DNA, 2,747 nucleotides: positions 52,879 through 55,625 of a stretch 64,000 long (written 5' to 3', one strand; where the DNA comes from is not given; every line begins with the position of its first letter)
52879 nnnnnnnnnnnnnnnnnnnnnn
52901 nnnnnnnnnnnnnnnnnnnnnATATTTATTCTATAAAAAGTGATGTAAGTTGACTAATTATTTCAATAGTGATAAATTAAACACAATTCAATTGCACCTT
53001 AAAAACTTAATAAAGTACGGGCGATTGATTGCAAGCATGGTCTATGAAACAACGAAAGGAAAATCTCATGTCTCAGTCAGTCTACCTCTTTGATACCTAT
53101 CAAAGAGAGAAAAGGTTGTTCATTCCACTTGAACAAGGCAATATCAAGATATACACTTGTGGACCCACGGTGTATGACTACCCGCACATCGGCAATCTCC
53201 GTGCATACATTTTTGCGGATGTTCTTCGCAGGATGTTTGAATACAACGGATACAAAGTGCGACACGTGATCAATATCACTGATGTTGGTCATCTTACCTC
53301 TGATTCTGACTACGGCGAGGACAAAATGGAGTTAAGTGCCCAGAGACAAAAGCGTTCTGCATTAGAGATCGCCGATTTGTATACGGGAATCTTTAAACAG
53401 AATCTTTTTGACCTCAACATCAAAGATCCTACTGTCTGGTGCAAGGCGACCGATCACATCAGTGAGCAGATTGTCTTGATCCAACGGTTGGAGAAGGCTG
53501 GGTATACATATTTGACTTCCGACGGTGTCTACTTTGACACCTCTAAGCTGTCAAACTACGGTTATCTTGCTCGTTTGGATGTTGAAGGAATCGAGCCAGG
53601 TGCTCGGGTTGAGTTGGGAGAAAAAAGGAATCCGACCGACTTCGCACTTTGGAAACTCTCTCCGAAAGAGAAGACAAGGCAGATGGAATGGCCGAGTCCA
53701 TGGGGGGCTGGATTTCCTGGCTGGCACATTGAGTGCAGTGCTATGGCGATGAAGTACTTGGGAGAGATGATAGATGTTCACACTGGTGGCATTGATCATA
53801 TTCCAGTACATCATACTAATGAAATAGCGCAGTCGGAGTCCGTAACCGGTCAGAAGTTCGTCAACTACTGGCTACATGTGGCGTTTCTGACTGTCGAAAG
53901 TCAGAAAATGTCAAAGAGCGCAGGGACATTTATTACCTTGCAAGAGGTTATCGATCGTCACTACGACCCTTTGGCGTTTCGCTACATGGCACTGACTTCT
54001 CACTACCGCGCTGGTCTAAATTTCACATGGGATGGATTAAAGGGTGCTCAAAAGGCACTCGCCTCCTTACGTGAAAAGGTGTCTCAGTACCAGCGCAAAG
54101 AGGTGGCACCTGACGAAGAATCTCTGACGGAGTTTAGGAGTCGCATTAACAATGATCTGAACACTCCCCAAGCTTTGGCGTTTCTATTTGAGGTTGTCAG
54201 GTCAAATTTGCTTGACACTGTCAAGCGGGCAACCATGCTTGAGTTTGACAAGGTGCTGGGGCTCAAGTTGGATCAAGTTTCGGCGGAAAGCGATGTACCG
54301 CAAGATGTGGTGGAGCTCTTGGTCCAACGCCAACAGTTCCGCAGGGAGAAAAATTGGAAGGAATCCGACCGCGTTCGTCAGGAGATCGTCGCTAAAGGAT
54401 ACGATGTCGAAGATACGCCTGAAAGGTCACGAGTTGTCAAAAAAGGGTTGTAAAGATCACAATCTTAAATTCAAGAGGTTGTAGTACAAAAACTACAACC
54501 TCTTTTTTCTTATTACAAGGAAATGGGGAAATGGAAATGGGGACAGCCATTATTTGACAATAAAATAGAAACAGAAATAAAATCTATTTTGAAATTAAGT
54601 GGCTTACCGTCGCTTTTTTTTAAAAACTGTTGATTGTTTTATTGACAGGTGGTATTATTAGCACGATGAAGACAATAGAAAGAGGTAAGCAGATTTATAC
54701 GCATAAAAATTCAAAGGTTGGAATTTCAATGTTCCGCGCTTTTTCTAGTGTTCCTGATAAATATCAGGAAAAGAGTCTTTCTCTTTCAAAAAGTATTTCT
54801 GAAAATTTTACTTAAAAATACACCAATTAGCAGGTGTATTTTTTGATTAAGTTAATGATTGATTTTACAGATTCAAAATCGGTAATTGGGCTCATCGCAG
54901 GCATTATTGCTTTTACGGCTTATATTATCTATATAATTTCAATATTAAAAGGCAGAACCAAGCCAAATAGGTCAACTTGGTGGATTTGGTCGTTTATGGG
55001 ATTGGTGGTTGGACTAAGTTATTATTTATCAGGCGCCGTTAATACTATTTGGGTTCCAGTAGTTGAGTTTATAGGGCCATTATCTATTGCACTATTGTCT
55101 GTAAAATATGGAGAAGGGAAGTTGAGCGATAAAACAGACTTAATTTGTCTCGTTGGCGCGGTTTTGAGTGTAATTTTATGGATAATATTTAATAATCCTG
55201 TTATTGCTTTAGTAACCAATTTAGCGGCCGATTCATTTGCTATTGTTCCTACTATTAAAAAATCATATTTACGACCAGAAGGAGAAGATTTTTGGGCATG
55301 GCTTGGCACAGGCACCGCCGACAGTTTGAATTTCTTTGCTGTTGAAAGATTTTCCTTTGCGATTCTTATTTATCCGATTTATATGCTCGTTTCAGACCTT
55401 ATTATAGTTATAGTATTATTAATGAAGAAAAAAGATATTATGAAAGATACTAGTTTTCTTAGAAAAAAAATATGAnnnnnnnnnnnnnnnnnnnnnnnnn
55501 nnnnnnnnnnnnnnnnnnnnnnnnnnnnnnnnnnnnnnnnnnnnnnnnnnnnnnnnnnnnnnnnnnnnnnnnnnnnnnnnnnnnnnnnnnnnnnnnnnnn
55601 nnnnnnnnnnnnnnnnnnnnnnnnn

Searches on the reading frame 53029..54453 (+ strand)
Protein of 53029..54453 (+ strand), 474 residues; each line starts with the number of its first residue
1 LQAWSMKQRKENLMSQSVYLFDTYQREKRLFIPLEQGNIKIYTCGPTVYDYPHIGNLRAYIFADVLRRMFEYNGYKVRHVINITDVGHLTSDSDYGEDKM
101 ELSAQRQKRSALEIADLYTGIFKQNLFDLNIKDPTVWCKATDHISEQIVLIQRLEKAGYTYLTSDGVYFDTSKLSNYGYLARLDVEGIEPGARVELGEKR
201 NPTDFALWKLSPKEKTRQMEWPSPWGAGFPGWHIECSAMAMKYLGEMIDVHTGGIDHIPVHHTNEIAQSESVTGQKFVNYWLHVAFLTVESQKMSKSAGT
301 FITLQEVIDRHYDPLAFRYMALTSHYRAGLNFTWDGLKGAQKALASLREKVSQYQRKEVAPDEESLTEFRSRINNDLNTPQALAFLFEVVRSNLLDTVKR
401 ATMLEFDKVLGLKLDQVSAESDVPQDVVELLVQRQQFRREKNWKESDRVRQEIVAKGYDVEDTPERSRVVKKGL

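Call 65: search_protein_families(library=ncbifam, proteins=[window:53029-54453:+], max_evalue=0.00001)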
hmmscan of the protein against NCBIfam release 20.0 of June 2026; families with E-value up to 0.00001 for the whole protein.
window:53029-54453:+ (474 aa): 11 families
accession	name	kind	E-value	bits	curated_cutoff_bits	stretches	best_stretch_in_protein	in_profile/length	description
NF011108.0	PRK14536.1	equivalog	2.4e-153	511.4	780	2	18-354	3-340/490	cysteine--tRNA ligase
TIGR00435.1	cysS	equivalog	5e-129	431.4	340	1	20-471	3-465/466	cysteine--tRNA ligase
NF011107.0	PRK14534.1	equivalog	4.5e-106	355.7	744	1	37-469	20-478/481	cysteine--tRNA ligase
TIGR03447.1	mycothiol_MshC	equivalog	2.8e-60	204.3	485.1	1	15-394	15-386/411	cysteine--1-D-myo-inosityl 2-amino-2-deoxy-alpha-D-glucopyranoside ligase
TIGR00398.1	metG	equivalog_domain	7.1e-15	54.7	336.35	1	49-177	11-130/530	methionine--tRNA ligase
NF001100.0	PRK00133.1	equivalog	2.1e-11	43.1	587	1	284-337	321-375/676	methionine--tRNA ligase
NF008957.0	PRK12300.1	subfamily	6.9e-08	30.9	677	1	249-377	581-711/946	leucine--tRNA ligase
TIGR00396.1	leuS_bact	equivalog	6.3e-07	27.9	548.4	0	284-410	596-724/843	leucine--tRNA ligase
NF009687.0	PRK13208.1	equivalog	4.1e-06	25.3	738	0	278-347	519-587/801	valine--tRNA ligase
TIGR00395.1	leuS_arch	equivalog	5.8e-06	24.6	648.5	1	248-360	574-690/938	leucine--tRNA ligase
NF008900.0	PRK12267.1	equivalog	6.9e-06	24.8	598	0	48-164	13-122/648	methionine--tRNA ligase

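Call 101: search_protein_families(library=pfam, proteins=[window:53029-54453:+], max_evalue=10)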
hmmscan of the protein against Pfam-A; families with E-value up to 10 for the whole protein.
window:53029-54453:+ (474 aa): 8 families
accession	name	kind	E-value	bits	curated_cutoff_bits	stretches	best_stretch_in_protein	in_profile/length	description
PF01406.26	tRNA-synt_1e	-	1.7e-95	320.3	27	1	32-340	3-299/301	tRNA synthetases class I (C) catalytic domain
PF09334.17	tRNA-synt_1g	-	8.5e-14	51.5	20.1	2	49-177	11-130/391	tRNA synthetases class I (M)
PF01921.24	tRNA-synt_1f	-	1.2e-07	31.4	27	2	240-356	227-344/360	tRNA synthetases class I (K)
PF09190.17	DALR_2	-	7.3e-06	26.9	22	1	368-392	1-25/57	DALR domain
PF23493.1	CysS_C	-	2.1e-05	25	23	1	422-466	3-47/51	Cysteinyl-tRNA ligase anticodon binding domain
PF00133.28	tRNA-synt_1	-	0.00075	18.8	22.7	2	249-330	330-411/414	tRNA synthetases class I (I, L, M and V)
PF00750.26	tRNA-synt_1d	-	0.0095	15.4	23.3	1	44-87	27-70/349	tRNA synthetases class I (R), catalytic domain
PF18662.7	HTH_56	-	0.17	12.4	26.2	1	56-109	44-99/111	Cch helix turn helix domain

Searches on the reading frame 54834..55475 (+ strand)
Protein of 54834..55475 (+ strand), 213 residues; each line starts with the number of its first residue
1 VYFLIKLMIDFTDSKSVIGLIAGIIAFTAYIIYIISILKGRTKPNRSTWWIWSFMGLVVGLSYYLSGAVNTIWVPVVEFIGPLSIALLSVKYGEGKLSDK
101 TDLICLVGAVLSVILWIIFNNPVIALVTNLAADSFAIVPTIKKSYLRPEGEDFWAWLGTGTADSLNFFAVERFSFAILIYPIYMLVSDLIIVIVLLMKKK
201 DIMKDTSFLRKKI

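Call 81: search_protein_families(library=pfam, proteins=[window:54834-55475:+], max_evalue=0.01)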
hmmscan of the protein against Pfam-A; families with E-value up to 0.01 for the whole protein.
window:54834-55475:+ (213 aa): 1 family
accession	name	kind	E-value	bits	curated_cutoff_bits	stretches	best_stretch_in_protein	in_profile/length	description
PF07947.19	YhhN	-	0.004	17.3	25.6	1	18-113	49-145/182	YhhN family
